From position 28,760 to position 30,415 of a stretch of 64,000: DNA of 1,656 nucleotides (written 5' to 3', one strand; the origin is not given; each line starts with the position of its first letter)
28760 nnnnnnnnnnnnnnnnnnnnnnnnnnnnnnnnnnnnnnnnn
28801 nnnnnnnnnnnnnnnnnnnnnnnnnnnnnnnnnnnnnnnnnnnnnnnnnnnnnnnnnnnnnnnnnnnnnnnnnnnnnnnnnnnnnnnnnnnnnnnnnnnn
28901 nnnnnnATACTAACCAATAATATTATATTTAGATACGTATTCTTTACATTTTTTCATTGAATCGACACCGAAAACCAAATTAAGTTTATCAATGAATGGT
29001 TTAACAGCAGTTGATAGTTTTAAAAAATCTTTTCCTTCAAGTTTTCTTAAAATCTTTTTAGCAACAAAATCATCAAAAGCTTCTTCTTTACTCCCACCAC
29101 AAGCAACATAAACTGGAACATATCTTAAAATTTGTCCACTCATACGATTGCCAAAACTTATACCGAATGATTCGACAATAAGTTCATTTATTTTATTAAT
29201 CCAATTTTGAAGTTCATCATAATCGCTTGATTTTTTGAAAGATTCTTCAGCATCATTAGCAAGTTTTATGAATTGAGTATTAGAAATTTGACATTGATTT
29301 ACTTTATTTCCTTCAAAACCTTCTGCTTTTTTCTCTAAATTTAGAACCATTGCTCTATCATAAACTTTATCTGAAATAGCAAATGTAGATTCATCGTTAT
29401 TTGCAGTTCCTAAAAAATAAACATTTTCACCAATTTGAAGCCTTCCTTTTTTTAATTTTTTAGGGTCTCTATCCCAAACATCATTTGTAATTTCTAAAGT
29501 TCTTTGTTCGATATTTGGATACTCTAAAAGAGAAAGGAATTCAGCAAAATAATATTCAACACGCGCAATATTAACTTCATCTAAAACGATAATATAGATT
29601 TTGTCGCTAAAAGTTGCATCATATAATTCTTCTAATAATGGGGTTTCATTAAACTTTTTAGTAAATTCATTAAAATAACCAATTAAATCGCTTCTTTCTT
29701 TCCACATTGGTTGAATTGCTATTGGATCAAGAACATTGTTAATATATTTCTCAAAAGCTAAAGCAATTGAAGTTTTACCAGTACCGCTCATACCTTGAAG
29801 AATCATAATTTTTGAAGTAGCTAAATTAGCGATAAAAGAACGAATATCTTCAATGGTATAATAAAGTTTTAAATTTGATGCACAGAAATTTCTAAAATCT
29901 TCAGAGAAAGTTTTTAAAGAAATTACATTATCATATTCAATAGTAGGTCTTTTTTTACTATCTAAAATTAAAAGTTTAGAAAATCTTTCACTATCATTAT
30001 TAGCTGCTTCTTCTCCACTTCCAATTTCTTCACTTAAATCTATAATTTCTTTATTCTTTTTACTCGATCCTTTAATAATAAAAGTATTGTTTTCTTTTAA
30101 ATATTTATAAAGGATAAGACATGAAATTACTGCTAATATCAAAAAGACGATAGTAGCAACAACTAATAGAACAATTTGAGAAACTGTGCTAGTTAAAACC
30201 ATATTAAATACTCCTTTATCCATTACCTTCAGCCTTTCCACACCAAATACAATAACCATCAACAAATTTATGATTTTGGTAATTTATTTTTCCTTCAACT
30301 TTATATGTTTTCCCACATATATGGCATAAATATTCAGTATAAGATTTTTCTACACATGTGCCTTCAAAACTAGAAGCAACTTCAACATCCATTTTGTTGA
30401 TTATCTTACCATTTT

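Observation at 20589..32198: Six-gene translationally coupled operon: BspA-LRR membrane protein, two TM-anchored McrB-family GTPases flanking a coiled-coil protein, and two TM-anchored transglutaminase-like proteins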

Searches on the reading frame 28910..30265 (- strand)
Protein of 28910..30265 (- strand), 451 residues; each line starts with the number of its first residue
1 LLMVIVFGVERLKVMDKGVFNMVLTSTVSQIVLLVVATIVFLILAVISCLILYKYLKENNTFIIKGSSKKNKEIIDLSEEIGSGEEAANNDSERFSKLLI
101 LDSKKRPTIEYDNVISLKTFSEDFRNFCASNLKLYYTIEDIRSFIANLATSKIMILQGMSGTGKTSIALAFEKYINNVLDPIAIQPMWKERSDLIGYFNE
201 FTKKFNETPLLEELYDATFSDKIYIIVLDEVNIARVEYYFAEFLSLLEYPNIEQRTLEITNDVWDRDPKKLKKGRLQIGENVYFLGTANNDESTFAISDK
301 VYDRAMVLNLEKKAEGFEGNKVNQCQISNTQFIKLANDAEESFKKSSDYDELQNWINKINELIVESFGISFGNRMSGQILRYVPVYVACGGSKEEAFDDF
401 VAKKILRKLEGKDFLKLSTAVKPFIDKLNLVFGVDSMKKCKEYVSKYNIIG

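Call 4: search_protein_families(library=pfam, proteins=[window:28910-30265:-], max_evalue=0.1)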
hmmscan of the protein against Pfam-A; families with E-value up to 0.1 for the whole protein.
window:28910-30265:- (451 aa): 9 families
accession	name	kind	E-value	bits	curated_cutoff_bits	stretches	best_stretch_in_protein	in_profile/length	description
PF07728.20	AAA_5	-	2e-08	34.8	22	1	154-304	2-138/139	AAA domain (dynein-related subfamily)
PF13173.12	AAA_14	-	0.007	16.8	27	1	151-232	2-72/129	AAA domain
PF00004.35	AAA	-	0.0079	17.1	21.2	1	154-277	1-124/131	ATPase family associated with various cellular activities (AAA)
PF20720.3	nSTAND3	-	0.012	15.7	27.2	1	138-171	4-37/155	Novel STAND NTPase 3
PF02562.22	PhoH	-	0.014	15.3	27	1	143-205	11-76/205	PhoH-like protein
PF13191.12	AAA_16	-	0.031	15.2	32.6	1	142-178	13-51/167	AAA ATPase domain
PF00558.24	Vpu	-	0.04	14.1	24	1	30-93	5-58/81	Vpu protein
PF00931.28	NB-ARC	-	0.091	12.4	23.5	0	139-169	6-36/248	NB-ARC domain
PF13238.12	AAA_18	-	0.095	13.6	29.4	0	155-204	2-47/128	AAA domain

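Call 5: search_protein_families(library=padloc, proteins=[window:28910-30265:-], max_evalue=0.1)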
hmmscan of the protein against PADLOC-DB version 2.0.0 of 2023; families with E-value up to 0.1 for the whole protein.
window:28910-30265:- (451 aa): 4 families
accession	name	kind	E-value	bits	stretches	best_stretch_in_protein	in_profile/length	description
PDLC04547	PDC-M26A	-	3.1e-43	146.3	2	133-249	314-431/724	-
PDLC05065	PDC-S68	-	0.0076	12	1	144-171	613-640/1221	-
PDLC04476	PDC-M16A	-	0.021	11.2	1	137-169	12-43/691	-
PDLC00915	TRIP13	-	0.032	11.6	1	152-231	64-142/302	TRIP13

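Call 6: search_protein_families(library=ncbifam, proteins=[window:28910-30265:-], max_evalue=0.1)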
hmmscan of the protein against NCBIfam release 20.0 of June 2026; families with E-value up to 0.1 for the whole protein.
window:28910-30265:- (451 aa): 4 families
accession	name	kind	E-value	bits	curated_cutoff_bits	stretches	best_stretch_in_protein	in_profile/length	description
NF008457.0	PRK11331.1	equivalog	7.5e-05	21.6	637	1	138-369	181-405/459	5-methylcytosine-specific restriction enzyme subunit McrB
TIGR03922.1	T7SS_EccA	equivalog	0.0052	15.4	466.65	1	149-227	310-388/557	type VII secretion AAA-ATPase EccA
TIGR04402.2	mob_CxxC_CxxC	subfamily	0.073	13.3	70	1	31-104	58-129/180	mobilome CxxCx(11)CxxC protein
TIGR03167.1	tRNA_sel_U_synt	equivalog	0.077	12.4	219.75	0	148-198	124-171/311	tRNA 2-selenouridine(34) synthase MnmH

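Call 9: find_homologous_proteins(query=window:28910-30265:-)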
Query window:28910-30265:- (451 aa): 8000 proteins with E <= 0.001 among 8000 candidates; the best 120 are listed.
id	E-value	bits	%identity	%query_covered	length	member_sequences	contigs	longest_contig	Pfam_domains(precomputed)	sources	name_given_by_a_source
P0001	1.9e-238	810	86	95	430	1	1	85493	PF07728.21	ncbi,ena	-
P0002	5.1e-237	805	86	95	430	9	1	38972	PF07728.21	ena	-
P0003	8.4e-220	748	78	95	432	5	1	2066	PF07728.21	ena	-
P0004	1.3e-188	645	70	95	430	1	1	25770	PF07728.21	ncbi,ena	-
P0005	1.8e-186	638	68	95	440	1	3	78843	PF07728.21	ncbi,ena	-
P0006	4.1e-185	634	69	95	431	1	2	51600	PF07728.21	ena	-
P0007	8.7e-177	606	65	95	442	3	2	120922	PF07728.21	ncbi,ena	-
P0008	5.2e-166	571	63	95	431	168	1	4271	PF07728.21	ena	-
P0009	3.3e-165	568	62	94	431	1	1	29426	PF07728.21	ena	-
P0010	5.7e-165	568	62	94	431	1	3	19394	PF07728.21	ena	-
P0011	4.0e-164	565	62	94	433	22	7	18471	PF07728.21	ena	-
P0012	4.2e-164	565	64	94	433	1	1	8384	PF07728.21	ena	-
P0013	6.6e-164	564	62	95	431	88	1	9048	PF07728.21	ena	-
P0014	8.2e-164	564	63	95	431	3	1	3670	PF07728.21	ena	-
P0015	2.3e-162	559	62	95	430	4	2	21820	PF07728.21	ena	-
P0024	2.2e-159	549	60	94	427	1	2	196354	PF07728.21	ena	-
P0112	3.0e-117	410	54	80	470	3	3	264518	PF07728.21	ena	-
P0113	3.2e-117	410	46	96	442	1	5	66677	PF07728.21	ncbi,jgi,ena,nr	ncbi:MAG: hypothetical protein E7667_01700 [Ruminococcaceae bacterium]|nr:hypothetical protein [Osci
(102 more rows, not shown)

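Call 11: find_encoding_contigs(protein=P0113, flank=10000, max_places=3)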
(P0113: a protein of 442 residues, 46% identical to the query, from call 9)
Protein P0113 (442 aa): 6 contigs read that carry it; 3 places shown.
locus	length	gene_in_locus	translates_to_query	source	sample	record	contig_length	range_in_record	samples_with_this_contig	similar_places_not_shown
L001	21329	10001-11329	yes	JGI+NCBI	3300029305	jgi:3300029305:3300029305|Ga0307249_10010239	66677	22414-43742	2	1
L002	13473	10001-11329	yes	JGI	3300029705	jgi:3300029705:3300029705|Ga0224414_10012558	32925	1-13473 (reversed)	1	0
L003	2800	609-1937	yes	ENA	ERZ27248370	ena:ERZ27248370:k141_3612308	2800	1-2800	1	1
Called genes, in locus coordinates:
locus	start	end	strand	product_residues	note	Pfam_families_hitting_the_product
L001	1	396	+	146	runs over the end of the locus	PF14106:DUF4279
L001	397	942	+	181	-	-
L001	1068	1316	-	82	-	PF01084:Ribosomal_S18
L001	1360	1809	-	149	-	PF00436:SSB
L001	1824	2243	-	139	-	PF01250:Ribosomal_S6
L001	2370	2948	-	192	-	-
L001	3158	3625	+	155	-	PF01451:LMWPc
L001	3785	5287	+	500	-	PF02674:Colicin_V (weak)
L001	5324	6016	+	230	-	-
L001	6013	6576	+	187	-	-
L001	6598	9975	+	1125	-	PF01915:Glyco_hydro_3_C, PF14310:Fn3-like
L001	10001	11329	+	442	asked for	PF07728:AAA_5 (weak)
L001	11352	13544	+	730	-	-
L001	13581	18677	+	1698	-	-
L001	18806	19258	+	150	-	PF00578:AhpC-TSA, PF08534:Redoxin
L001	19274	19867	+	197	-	PF04199:Cyclase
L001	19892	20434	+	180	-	PF18955:DUF5698, PF10035:DUF2179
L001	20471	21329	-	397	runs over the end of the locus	PF00155:Aminotran_1_2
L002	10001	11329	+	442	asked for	PF07728:AAA_5 (weak)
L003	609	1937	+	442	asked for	PF07728:AAA_5 (weak)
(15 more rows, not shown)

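Call 12: find_encoding_contigs(protein=P0001, flank=10000, max_places=2)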
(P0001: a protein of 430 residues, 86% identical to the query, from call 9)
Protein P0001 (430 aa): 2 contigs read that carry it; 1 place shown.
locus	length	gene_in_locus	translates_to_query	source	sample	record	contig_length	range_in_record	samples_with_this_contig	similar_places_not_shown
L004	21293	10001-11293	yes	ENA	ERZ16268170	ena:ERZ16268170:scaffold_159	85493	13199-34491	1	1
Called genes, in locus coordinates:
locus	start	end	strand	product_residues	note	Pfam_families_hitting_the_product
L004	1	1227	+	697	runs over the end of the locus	-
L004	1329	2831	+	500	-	PF06009: (faint)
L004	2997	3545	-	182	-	PF01965:DJ-1_PfpI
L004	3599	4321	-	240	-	-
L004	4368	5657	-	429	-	PF02463:SMC_N (faint), PF13175:AAA_15, PF13304:AAA_21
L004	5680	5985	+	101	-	-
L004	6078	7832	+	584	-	PF01321:Creatinase_N, PF16189:Creatinase_N_2, PF00557:Peptidase_M24, PF16188:Peptidase_M24_C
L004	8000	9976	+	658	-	PF13306:LRR_5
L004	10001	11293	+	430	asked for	PF07728:AAA_5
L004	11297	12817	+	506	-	PF09823:DUF2357 (faint)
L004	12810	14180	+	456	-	PF07728:AAA_5 (weak)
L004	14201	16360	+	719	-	PF01841:Transglut_core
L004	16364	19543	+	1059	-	PF01841:Transglut_core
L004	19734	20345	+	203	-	PF06177:QueT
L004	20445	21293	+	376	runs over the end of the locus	PF01702:TGT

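Call 26: find_related_loci(query=A1, collection=genome_contigs, flank=10000)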
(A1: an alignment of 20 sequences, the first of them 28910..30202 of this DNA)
Query A1 (430 aa) in genome_contigs; peptide patterns used: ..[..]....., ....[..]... (x = any residue, [..] = any of these).
600 stretches matched a pattern (row limit reached: there are more); 593 encode a relative of the query (tblastn E <= 1e-3); the best 80 are kept; 78 distinct loci.
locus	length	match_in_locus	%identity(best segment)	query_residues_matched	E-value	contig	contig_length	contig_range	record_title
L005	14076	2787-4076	70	1-430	0e+0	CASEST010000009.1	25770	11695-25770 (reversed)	uncultured bacterium isolate Batch4_idba_bin.1741 genome assembly, contig: Batch4_idba_bin.1741.fa_k87_2878732, whole ge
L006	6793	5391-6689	62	1-430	3e-172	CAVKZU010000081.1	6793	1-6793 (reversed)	Lachnospiraceae bacterium isolate G02637-L1_cleanbin_000020 genome assembly, contig: Spades_G02637-L1_contig_4558, whole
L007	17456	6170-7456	60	2-430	3e-167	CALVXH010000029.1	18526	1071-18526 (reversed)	MAG: uncultured Bacilli bacterium isolate BRZ_SL__bin15 genome assembly, contig: BRZ_SL__NODE_4593_length_18526_cov_6.40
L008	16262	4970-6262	62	1-430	3e-166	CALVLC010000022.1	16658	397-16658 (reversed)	MAG: uncultured Bacilli bacterium isolate E22__bin81 genome assembly, contig: E22__k127_3380112, whole genome shotgun se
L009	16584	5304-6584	60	5-430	4e-157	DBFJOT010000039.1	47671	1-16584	MAG TPA_asm: Candidatus Onthovivens sp. isolate MAG8465 contig39, whole genome shotgun sequence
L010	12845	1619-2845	58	8-428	5e-141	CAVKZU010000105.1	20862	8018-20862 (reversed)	Lachnospiraceae bacterium isolate G02637-L1_cleanbin_000020 genome assembly, contig: Spades_G02637-L1_contig_1012, whole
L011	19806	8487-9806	64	1-430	7e-176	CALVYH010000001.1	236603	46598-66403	MAG: uncultured Bacilli bacterium isolate BRZ_RQ__bin105 genome assembly, contig: BRZ_RQ__NODE_13_length_236603_cov_7.13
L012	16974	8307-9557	47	1-425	1e-125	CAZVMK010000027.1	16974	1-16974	MAG TPA_asm: uncultured Oscillospiraceae bacterium isolate SRP225648_co1_152 genome assembly, contig: NODE_8288_length_1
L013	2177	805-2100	46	1-425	1e-128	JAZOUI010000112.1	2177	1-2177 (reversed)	MAG: Pumilibacteraceae bacterium isolate T1900045533_YK20190227.MAGScoT_cleanbin_000035 SGB_7748_k141_138858, whole geno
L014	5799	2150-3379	47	14-425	2e-120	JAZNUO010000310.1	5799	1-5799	MAG: Eubacteriales bacterium isolate T1900044797_TS20190263.MAGScoT_cleanbin_000014 SGB_2686_k141_2187744, whole genome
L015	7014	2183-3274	52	61-425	7e-120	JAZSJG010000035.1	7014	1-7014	MAG: Eubacteriales bacterium isolate T1900044565_TS20190031.MAGScoT_cleanbin_000040 SGB_402_k141_1895665, whole genome s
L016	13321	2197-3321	49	56-425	2e-119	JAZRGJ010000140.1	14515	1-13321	MAG: Eubacteriales bacterium isolate T1900045490_YK20190184.MAGScoT_cleanbin_000034 SGB_7380_k141_3586763, whole genome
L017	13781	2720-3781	52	69-423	1e-119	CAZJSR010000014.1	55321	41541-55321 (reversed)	MAG TPA_asm: uncultured Anaeroplasmataceae bacterium isolate SRP313737_co1_41 genome assembly, contig: NODE_973_length_5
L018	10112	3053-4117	50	70-425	5e-119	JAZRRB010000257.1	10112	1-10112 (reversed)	MAG: Candidatus Scatosoma sp. isolate T1900045356_YK20190046.MAGScoT_cleanbin_000055 SGB_6796_k141_1837870, whole genome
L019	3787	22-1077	52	73-425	2e-121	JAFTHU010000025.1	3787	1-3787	MAG: Clostridia bacterium isolate RGIG3831 Roe_deer_Cecum-1__c152505, whole genome shotgun sequence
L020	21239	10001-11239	47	2-425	2e-118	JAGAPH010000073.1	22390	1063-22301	MAG: Clostridia bacterium isolate RGIG8650 Water_deer_Cecum.Co__c773196, whole genome shotgun sequence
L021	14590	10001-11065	51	70-425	1e-117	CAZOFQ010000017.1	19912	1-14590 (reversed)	MAG TPA_asm: uncultured Lachnospiraceae bacterium isolate SRP315200_co1_208 genome assembly, contig: NODE_4946_length_19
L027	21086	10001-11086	51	63-425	3e-116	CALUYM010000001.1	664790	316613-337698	MAG: uncultured Anaeroplasmataceae bacterium isolate BRZ_QB__bin29 genome assembly, contig: BRZ_QB__NODE_1_length_664790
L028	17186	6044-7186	51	38-424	6e-118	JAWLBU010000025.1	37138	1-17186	MAG: Haloplasmataceae bacterium isolate 15dZY3.bin.118 NODE_1519_length_37138_cov_5.878560, whole genome shotgun sequenc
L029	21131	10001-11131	48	48-425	4e-116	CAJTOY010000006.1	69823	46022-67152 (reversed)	MAG TPA_asm: uncultured Christensenella sp. isolate MGBC106726 genome assembly, contig: MGBC106726.6, whole genome shotg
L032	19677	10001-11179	47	21-425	4e-116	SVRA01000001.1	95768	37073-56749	MAG: Oscillospiraceae bacterium isolate SIG631 NODE_1328_length_95768_cov_2.485440, whole genome shotgun sequence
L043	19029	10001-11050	52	73-423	2e-118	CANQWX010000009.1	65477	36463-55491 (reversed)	MAG: uncultured Clostridia bacterium isolate Lapin-020__bin18 genome assembly, contig: Lapin-020__NODE_393_length_65477_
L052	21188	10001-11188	46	14-424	3e-112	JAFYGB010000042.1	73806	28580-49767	MAG: Lachnospiraceae bacterium isolate RGIG7058 Sheep_Rumen.Co__c1633586, whole genome shotgun sequence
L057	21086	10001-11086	51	61-423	7e-112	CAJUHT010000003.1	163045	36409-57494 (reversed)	MAG TPA_asm: uncultured Christensenella sp. isolate MGBC128948 genome assembly, contig: MGBC128948.3, whole genome shotg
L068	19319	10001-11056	49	73-425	2e-110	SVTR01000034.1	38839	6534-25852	MAG: Oscillospiraceae bacterium isolate SIG700 NODE_22745_length_38839_cov_5.522706, whole genome shotgun sequence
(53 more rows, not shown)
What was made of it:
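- At least 593 species-level genomes across Bacilli and Clostridia encode a relative of the GTPase (call 26). Identity roughly tracks taxonomy: Bacilli 60-86%, mostly Clostridia and other Bacillota 43-53% (call 26), with gene order conserved across classes.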

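Call 41: search_protein_families(library=pfam, proteins=[L001:6598-9975:+, L057:6248-9616:+, L028:2663-5809:+, L027:4757-6166:+, L021:2020-5871:+, L068:4284-6248:+], max_evalue=0.01)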
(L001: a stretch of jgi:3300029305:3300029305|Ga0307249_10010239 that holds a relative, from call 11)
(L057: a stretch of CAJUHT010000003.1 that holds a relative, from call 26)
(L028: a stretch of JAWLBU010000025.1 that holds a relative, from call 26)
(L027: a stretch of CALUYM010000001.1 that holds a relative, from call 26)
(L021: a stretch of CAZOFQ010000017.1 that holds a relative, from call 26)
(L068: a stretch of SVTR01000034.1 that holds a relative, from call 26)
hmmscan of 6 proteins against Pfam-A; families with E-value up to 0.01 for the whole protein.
L001:6598-9975:+ (1125 aa): 2 families
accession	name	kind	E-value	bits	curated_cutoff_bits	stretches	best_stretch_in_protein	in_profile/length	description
PF01915.27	Glyco_hydro_3_C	-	1.8e-25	90.5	31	1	312-533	1-200/200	Glycosyl hydrolase family 3 C-terminal domain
PF14310.12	Fn3-like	-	2.3e-15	56.9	25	1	562-628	1-69/71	Fibronectin type III-like domain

L057:6248-9616:+ (1122 aa): 2 families
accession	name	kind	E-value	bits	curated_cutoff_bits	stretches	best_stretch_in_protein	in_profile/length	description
PF01915.27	Glyco_hydro_3_C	-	6.2e-23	82.2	31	1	322-489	2-166/200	Glycosyl hydrolase family 3 C-terminal domain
PF14310.12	Fn3-like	-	9.4e-12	45.3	25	1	542-608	2-69/71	Fibronectin type III-like domain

L028:2663-5809:+ (1048 aa): 2 families
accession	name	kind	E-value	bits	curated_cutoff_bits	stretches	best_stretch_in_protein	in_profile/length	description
PF01915.27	Glyco_hydro_3_C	-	1.1e-13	52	31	1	296-478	1-200/200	Glycosyl hydrolase family 3 C-terminal domain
PF14310.12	Fn3-like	-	6.3e-05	23.5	25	1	507-544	1-41/71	Fibronectin type III-like domain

L027:4757-6166:+ (469 aa): 0 families

L021:2020-5871:+ (1283 aa): 2 families
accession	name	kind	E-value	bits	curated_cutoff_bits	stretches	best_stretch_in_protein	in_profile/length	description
PF01915.27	Glyco_hydro_3_C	-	1.1e-27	97.7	31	1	347-570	1-200/200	Glycosyl hydrolase family 3 C-terminal domain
PF14310.12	Fn3-like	-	4.6e-13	49.5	25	1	599-667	1-71/71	Fibronectin type III-like domain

L068:4284-6248:+ (654 aa): 0 families

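Call 50: search_protein_families(library=pfam, proteins=[L029:6441-9809:+, L032:3178-6771:+, L029:2045-6454:+, L032:353-1900:+, L032:1916-2635:+, L032:2632-3159:+, L001:5324-6016:+, L001:6013-6576:+, L001:13581-18677:+], max_evalue=0.01)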
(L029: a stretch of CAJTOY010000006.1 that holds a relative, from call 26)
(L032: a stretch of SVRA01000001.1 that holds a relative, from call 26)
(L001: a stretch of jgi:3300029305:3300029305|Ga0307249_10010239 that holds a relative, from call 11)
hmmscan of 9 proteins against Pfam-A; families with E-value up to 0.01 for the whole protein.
L029:6441-9809:+ (1122 aa): 3 families
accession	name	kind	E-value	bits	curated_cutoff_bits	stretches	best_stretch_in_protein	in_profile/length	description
PF01915.27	Glyco_hydro_3_C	-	4e-30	105.7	31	1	315-531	1-200/200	Glycosyl hydrolase family 3 C-terminal domain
PF14310.12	Fn3-like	-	2.2e-21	76.2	25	1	560-629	1-70/71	Fibronectin type III-like domain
PF00933.27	Glyco_hydro_3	-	2.6e-07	30.8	27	1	52-253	80-286/316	Glycosyl hydrolase family 3 N terminal domain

L032:3178-6771:+ (1197 aa): 3 families
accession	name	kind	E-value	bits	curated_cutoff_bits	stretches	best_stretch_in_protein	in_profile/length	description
PF01915.27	Glyco_hydro_3_C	-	8.6e-25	88.3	31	1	322-543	1-200/200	Glycosyl hydrolase family 3 C-terminal domain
PF14310.12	Fn3-like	-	6.6e-16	58.6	25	1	572-640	1-71/71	Fibronectin type III-like domain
PF00933.27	Glyco_hydro_3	-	0.0066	16.4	27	0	60-186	79-214/316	Glycosyl hydrolase family 3 N terminal domain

L029:2045-6454:+ (1469 aa): 3 families
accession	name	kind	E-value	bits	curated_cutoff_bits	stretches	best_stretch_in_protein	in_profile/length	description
PF13306.12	LRR_5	-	6.9e-176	575.9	27.7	9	1096-1221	3-126/127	BspA type Leucine rich repeat region (6 copies)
PF13855.12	LRR_8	-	7.2e-25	87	27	0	952-997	11-57/61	Leucine rich repeat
PF23952.1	LRR_EndoS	-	7.5e-05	23.4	27.9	0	875-927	61-113/116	Endo-beta-N-acetylglucosaminidase EndoS LRR domain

L032:353-1900:+ (515 aa): 2 families
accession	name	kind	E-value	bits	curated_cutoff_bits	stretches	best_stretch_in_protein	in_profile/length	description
PF02674.22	Colicin_V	-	0.00028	21.3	29.3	1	13-128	4-96/144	Colicin V production protein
PF07264.17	EI24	-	0.0036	17.9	32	1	37-171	19-136/199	Sulfate transporter CysZ/Etoposide-induced protein 2.4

L032:1916-2635:+ (239 aa): 0 families

L032:2632-3159:+ (175 aa): 0 families

L001:5324-6016:+ (230 aa): 0 families

L001:6013-6576:+ (187 aa): 0 families

L001:13581-18677:+ (1698 aa): 2 families
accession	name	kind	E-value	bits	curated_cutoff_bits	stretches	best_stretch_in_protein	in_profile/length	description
PF18657.6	YDG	-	3.7e-14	53.2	25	1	815-895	1-82/85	YDG domain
PF17998.7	AgI_II_C2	-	5.5e-07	30.5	27.1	0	477-549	25-93/148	Cell surface antigen I/II C2 terminal domain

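Call 57: search_dna_similar(query=window:28910-30202:-, collection=plasmids, mode=protein, max_evalue=0.00001, max_rows=15)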
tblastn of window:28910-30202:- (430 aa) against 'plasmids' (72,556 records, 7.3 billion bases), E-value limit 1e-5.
Records with a match: 286; places in all: 291; records where one place covers at least 80% of the query: 2.
Best place of each record, by identity: <60% 286.
By first word of the organism name: Klebsiella 161; Bacillus 20; Salmonella 14; Escherichia 12; Enterobacter 9; Citrobacter 7; Rhizobium 6; Deinococcus 4; Synechocystis 4; Priestia 3; and 35 more.
By predicted mobility (MOB-suite, as given by PLSDB): non-mobilizable 184; conjugative 58; mobilizable 44.
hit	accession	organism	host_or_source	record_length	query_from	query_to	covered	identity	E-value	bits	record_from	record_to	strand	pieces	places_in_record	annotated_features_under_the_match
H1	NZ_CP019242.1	Rhodoferax antarcticus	Whole organism,environment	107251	33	387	83%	33.9%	6e-56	206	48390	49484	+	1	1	AAA family ATPase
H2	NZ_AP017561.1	Pseudanabaena sp. ABRG5-3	-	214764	90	391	70%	37.9%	6e-54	201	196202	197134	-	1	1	hypothetical protein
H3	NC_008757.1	Polaromonas naphthalenivorans CJ2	-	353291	74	386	73%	35.4%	2e-50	190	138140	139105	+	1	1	AAA family ATPase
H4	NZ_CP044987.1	Deinococcus sp. AJ005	single cell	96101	96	391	69%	36.5%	4e-53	198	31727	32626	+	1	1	AAA family ATPase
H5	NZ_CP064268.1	Bacillus pseudomycoides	cell culture,Zoo wolf area soil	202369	47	392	80%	30.9%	1e-27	123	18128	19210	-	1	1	AAA family ATPase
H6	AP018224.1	Nostoc linckia NIES-25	-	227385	109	411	70%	35.0%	5e-49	186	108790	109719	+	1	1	hypothetical protein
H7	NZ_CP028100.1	Synechocystis sp. IPPAS B-1465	axenic culture,Synechocystis sp. GT-L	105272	101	390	67%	31.8%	1e-28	126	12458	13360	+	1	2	AAA family ATPase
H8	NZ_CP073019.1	Synechocystis sp. PCC 6803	cell culture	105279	101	390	67%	31.8%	1e-28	126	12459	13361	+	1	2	AAA family ATPase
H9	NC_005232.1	Synechocystis sp. PCC 6803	-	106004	101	390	67%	31.8%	1e-28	126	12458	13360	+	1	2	AAA family ATPase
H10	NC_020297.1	Synechocystis sp. PCC 6803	-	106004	101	390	67%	31.8%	1e-28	126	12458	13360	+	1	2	AAA family ATPase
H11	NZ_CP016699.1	Lactococcus lactis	Single cell,Dairy fermentation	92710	113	390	65%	31.5%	2e-26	120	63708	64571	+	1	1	AAA family ATPase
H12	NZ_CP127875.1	Priestia megaterium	Single bacterial isolate,soil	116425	105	391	67%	30.3%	6e-26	118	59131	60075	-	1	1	hypothetical protein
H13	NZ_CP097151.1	Deinococcus sp. QL22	-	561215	120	404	66%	30.1%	2e-19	99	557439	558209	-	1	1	AAA family ATPase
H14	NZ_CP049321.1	Caballeronia sp. SBC2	whole organism,soil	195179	62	362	70%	28.4%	8e-22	105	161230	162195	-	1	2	AAA family ATPase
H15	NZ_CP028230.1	Lactiplantibacillus plantarum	cell culture,young radish kimchi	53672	111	394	66%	29.0%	2e-24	113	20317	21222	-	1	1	hypothetical protein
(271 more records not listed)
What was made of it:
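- Plasmid hits are all below 40% identity (call 57).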

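Call 58: search_dna_similar(query=window:28910-30202:-, collection=phages, mode=protein, max_evalue=0.00001, max_rows=15)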
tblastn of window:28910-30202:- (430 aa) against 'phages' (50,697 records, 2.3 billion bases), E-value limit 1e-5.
Records with a match: 2; places in all: 2; records where one place covers at least 80% of the query: 0.
Best place of each record, by identity: <60% 2.
By first word of the organism name: Bacteriophage 2.
By host as written in the record: - 2.
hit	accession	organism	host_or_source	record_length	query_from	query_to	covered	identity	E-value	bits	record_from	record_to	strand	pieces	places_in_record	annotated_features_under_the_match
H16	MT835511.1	Bacteriophage sp.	human fecal samples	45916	95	410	73%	34.9%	1e-55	204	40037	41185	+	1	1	record has no annotation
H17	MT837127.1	Bacteriophage sp.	human fecal samples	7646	118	297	42%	31.6%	1e-17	91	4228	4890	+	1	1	record has no annotation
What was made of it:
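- Only 2 weak GenBank phage hits (call 58).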
